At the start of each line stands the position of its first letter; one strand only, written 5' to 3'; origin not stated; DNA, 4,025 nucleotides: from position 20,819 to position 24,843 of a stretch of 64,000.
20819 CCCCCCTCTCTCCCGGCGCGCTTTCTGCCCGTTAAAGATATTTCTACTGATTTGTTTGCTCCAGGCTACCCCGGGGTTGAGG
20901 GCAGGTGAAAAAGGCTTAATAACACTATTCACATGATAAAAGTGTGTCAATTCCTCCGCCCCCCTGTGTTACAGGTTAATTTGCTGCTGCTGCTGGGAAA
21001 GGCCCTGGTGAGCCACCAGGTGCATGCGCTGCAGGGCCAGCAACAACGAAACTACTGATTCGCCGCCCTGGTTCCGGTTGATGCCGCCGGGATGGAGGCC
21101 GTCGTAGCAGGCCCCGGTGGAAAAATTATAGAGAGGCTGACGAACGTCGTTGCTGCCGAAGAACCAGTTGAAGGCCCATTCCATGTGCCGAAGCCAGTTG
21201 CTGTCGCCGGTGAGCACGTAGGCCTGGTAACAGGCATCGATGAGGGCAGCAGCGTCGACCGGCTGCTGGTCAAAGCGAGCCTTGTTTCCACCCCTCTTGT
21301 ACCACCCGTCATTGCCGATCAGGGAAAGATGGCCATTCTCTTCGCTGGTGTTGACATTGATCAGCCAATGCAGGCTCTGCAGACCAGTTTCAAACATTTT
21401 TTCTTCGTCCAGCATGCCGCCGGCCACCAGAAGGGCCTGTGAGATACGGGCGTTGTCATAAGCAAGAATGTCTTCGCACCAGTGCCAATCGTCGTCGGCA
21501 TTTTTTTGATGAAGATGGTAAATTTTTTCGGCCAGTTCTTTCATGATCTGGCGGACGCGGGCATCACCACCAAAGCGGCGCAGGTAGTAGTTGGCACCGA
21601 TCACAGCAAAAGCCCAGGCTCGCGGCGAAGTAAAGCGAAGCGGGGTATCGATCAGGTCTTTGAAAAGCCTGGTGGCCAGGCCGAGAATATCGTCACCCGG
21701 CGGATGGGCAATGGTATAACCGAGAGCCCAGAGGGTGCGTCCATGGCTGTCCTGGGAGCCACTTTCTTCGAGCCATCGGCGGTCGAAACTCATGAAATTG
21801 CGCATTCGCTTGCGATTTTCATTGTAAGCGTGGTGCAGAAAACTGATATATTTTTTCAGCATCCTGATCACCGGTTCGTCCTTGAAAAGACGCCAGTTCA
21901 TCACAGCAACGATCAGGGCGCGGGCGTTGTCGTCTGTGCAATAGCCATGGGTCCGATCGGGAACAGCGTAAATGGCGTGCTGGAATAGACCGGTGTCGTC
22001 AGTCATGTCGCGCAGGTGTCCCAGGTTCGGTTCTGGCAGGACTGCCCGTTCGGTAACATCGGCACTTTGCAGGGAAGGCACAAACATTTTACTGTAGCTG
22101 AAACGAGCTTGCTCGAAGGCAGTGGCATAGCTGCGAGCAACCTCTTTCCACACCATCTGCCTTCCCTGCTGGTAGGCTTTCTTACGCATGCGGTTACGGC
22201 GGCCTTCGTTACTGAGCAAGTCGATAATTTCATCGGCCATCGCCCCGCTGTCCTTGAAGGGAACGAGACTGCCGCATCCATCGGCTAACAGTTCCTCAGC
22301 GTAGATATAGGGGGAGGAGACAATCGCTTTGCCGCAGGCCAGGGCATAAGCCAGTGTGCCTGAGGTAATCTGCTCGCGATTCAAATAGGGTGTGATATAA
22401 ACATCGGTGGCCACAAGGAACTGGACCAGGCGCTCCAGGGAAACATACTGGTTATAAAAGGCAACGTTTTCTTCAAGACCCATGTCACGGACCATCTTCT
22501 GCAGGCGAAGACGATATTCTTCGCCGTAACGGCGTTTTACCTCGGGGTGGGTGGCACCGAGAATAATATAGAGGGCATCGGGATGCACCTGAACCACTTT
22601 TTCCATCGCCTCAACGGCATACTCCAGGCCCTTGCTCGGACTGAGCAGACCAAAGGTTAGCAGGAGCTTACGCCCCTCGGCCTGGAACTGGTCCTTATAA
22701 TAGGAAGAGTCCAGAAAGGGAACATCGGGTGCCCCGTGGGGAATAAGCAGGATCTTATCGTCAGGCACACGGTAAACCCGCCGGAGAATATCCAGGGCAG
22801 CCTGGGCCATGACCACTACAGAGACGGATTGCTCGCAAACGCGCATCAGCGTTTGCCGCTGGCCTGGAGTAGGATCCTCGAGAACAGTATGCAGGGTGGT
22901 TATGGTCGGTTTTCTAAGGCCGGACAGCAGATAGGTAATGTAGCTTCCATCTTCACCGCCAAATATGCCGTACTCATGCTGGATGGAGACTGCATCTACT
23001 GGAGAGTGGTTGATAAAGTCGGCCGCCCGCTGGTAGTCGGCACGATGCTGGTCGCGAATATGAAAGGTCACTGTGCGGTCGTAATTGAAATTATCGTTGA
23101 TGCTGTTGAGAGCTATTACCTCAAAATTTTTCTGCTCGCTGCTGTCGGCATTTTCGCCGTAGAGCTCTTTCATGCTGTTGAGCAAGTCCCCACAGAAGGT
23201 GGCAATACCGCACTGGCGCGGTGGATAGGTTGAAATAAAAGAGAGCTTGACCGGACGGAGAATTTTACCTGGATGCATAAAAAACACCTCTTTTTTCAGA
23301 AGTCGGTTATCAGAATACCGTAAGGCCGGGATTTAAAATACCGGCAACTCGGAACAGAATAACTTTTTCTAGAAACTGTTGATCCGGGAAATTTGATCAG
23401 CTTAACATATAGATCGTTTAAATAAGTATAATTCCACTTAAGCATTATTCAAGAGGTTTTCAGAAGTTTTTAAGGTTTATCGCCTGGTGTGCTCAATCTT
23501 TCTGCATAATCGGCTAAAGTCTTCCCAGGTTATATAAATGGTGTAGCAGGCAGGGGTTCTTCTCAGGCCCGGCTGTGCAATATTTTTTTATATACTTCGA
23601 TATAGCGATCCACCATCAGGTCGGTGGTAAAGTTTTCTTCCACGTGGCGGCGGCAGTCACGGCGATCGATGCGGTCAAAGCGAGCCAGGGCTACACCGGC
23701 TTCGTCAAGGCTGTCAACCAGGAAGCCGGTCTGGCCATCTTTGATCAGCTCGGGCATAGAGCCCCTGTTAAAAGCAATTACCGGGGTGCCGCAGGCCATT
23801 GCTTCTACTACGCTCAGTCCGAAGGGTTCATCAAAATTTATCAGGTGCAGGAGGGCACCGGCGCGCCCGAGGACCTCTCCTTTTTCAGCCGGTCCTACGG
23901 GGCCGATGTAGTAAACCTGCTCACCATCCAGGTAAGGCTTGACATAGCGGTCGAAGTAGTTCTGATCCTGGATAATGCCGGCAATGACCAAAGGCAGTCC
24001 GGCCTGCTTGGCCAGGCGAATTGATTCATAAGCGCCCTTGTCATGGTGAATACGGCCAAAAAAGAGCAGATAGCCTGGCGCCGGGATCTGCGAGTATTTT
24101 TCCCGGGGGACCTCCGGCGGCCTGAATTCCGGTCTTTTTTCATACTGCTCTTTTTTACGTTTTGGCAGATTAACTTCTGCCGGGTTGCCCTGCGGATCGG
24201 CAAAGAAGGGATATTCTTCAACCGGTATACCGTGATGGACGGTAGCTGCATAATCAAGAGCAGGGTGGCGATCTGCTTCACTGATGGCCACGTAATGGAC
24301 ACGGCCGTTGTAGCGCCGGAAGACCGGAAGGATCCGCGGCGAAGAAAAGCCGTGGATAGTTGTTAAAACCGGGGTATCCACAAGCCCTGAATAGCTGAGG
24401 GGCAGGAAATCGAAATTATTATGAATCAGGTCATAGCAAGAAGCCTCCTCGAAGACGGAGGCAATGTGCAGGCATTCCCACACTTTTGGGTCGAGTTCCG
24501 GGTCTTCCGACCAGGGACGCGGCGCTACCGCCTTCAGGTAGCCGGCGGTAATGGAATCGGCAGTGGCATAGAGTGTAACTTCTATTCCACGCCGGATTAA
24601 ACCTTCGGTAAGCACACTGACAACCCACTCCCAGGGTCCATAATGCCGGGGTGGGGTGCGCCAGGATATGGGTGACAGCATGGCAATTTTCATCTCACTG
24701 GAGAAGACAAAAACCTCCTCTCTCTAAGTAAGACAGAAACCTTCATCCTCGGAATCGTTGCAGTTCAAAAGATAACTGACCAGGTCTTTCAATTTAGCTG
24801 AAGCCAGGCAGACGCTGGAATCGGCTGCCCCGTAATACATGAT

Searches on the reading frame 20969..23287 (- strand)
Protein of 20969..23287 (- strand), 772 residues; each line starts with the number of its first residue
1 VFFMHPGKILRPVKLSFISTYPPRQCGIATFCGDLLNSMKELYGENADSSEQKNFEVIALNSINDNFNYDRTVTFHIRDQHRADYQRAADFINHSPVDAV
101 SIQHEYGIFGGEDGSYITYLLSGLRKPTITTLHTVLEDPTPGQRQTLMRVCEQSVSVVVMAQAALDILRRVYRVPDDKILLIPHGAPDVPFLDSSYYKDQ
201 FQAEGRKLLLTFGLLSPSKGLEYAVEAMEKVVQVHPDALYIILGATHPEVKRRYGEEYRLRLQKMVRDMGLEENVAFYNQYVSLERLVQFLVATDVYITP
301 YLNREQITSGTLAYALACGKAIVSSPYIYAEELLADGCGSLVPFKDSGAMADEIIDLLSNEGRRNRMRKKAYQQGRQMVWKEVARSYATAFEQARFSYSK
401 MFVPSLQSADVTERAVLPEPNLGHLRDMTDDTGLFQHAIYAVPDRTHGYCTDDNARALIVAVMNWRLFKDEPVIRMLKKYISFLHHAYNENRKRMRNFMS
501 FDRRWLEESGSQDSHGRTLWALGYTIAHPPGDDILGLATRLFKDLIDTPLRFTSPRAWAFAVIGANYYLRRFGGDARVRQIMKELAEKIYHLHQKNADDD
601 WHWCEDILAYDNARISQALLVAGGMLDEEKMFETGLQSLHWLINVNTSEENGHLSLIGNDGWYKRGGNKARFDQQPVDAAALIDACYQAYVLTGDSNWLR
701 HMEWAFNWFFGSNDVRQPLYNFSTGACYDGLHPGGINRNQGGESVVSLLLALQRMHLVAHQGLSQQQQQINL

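Call 10: search_protein_families(library=pfam, proteins=[window:20969-23287:-])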
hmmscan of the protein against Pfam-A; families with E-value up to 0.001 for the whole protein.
window:20969-23287:- (772 aa): 4 families
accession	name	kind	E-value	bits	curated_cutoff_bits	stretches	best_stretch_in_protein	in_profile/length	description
PF00534.26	Glycos_transf_1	-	4.7e-21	75.5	26.4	1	202-373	11-171/172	Glycosyl transferases group 1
PF13692.12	Glyco_trans_1_4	-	7.5e-16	59.1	27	1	207-360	2-142/142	Glycosyl transferases group 1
PF13439.12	Glyco_transf_4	-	1.9e-05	25.2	28.5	1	119-185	90-165/170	Glycosyltransferase Family 4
PF13524.12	Glyco_trans_1_2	-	3.1e-05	24.4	25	1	275-374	28-128/144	Glycosyl transferase-like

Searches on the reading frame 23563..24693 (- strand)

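Call 7: search_protein_families(library=pfam, proteins=[window:23563-24693:-])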
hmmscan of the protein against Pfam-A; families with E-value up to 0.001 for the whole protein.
window:23563-24693:- (376 aa): 4 families
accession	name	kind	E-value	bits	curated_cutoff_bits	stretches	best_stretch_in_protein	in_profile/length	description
PF00534.26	Glycos_transf_1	-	3.1e-24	85.9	26.4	1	206-329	15-143/172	Glycosyl transferases group 1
PF13692.12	Glyco_trans_1_4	-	6.2e-17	62.6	27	1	208-335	3-133/142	Glycosyl transferases group 1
PF13439.12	Glyco_transf_4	-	7.5e-07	29.8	28.5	1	24-142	7-145/170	Glycosyltransferase Family 4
PF13524.12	Glyco_trans_1_2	-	0.00011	22.6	25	1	229-341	10-113/144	Glycosyl transferase-like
